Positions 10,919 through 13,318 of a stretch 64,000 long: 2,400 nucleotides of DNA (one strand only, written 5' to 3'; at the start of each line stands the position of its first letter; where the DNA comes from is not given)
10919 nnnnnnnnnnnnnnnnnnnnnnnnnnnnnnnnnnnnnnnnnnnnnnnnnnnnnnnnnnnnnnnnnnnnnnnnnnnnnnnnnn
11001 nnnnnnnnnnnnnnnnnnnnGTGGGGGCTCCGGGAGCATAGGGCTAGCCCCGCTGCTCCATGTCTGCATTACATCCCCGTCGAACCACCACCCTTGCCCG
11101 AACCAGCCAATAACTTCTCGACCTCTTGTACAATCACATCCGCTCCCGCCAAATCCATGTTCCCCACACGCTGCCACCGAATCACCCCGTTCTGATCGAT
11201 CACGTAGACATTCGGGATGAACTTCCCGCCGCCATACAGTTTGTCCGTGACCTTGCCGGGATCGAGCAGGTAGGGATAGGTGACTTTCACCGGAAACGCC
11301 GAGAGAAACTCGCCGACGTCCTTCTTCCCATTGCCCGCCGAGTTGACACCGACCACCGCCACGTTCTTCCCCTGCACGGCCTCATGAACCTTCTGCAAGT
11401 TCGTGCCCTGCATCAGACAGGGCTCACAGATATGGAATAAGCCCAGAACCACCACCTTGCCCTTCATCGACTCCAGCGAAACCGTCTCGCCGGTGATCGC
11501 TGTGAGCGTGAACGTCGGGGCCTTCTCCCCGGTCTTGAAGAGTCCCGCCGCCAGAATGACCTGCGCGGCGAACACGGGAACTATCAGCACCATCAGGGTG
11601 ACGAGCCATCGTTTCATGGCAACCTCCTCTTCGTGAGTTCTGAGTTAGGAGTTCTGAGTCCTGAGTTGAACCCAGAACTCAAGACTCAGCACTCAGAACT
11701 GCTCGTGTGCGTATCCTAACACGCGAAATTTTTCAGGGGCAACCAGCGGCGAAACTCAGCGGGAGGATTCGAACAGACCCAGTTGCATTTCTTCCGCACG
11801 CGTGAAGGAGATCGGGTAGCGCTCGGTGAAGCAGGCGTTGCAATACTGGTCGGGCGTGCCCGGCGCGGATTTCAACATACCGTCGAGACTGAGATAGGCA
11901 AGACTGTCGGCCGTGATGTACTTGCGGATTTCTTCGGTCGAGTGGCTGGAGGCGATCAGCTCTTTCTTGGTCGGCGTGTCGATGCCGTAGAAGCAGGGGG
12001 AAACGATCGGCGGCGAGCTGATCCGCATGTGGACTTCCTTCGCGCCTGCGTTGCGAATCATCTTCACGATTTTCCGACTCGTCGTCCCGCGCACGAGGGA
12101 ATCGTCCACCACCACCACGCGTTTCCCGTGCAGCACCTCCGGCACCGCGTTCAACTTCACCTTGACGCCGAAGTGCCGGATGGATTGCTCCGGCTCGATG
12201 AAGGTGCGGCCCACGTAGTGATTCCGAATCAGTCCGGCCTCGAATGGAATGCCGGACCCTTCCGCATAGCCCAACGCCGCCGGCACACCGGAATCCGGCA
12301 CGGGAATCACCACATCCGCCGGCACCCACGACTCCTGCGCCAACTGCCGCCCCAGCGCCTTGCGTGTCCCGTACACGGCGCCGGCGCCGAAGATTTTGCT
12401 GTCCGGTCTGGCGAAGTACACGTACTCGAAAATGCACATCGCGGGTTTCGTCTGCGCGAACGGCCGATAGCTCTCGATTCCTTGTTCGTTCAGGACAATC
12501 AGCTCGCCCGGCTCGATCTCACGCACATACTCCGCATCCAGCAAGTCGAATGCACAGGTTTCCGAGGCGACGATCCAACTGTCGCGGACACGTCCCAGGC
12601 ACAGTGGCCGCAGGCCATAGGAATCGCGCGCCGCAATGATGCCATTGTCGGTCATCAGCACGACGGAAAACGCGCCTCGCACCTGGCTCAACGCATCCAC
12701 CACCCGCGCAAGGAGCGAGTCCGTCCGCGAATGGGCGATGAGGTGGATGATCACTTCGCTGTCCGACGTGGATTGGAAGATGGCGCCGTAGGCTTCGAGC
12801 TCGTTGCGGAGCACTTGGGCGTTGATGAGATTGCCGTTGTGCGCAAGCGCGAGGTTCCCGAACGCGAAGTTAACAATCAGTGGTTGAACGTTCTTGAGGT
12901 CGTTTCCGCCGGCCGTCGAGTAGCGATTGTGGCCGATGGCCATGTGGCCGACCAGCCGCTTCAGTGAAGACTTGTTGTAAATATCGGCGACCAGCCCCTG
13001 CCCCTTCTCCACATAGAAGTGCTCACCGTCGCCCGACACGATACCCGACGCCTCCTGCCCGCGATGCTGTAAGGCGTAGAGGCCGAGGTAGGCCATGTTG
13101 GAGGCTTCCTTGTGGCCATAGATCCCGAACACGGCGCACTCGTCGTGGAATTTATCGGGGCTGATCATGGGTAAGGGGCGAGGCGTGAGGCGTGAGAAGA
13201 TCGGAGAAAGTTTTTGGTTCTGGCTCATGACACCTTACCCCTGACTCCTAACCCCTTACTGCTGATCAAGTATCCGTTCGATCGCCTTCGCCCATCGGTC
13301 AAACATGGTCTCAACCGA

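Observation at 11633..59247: Family of intercistronic hairpins whose arms are tandem 7-8 nt repeats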

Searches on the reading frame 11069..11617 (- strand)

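Call 10: search_protein_families(library=ncbifam, proteins=[window:11069-11617:-])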
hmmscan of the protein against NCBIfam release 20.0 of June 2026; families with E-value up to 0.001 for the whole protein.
window:11069-11617:- (182 aa): 6 families
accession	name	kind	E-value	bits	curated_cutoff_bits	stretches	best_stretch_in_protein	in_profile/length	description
NF002854.0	PRK03147.1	subfamily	1.5e-14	54.3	170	1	6-155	15-161/176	thiol-disulfide oxidoreductase ResA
NF041202.1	StoA_CxxC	exception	1.1e-08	35.2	210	1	3-154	3-152/163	endospore biogenesis thiol-disulfide oxidoreductase StoA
NF041054.1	WAxxUGC_long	equivalog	3.2e-08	33.2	300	1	29-146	80-194/354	ResA-like WAxxUGC motif-containing protein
NF006960.0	PRK09437.1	equivalog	1.5e-06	28.2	140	1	27-94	4-73/156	thioredoxin-dependent thiol peroxidase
NF047696.1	ThlDiSintTplARhiz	equivalog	1.8e-05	24.6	230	1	26-144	70-191/219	thiol:disulfide interchange protein TlpA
TIGR00385.1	dsbE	subfamily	5.8e-05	22.7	123.15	1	32-155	39-159/173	DsbE family thiol:disulfide interchange protein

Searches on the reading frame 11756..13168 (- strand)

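Call 10: search_protein_families(library=ncbifam, proteins=[window:11756-13168:-])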
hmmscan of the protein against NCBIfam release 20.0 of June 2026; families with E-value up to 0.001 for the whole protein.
window:11756-13168:- (470 aa): 12 families
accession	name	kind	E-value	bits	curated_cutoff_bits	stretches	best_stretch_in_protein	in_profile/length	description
TIGR01134.1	purF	equivalog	1.3e-162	542.1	350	1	11-452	1-432/432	amidophosphoribosyltransferase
NF001484.0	PRK00331.1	subfamily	2e-33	115.7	381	1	11-233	2-223/601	isomerizing glutamine--fructose-6-phosphate transaminase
TIGR01135.1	glmS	equivalog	1.1e-30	106.8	418.05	1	11-232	1-221/607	glutamine--fructose-6-phosphate transaminase (isomerizing)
TIGR01536.1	asn_synth_AEB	equivalog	2.8e-21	76.1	267.1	1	11-207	1-166/517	asparagine synthase (glutamine-hydrolyzing)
NF006949.0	PRK09431.1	equivalog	4.3e-15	55.2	499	1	76-235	44-192/554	asparagine synthase B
TIGR03104.1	trio_amidotrans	equivalog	1.9e-11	42.9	570.1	1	74-206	41-164/589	N-acetylglutaminylglutamine amidotransferase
TIGR03108.1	eps_aminotran_1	hypoth_equivalog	2.9e-10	39.5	816.9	1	76-206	44-165/628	XrtA/PEP-CTERM system amidotransferase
NF004689.0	PRK06031.1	equivalog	0.00013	21.3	175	1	268-381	68-187/233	phosphoribosyltransferase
NF002620.0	PRK02277.1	subfamily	0.00014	21.6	115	1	284-380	87-173/201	orotate phosphoribosyltransferase-like protein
NF002095.0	PRK00934.1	equivalog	0.00048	19.4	296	1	334-396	191-253/287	ribose-phosphate diphosphokinase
NF006605.0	PRK09162.1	equivalog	0.0005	19.5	181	0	343-381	92-131/183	hypoxanthine-guanine phosphoribosyltransferase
TIGR01251.1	ribP_PPkin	subfamily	0.00098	18.1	113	0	340-394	202-256/309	ribose-phosphate diphosphokinase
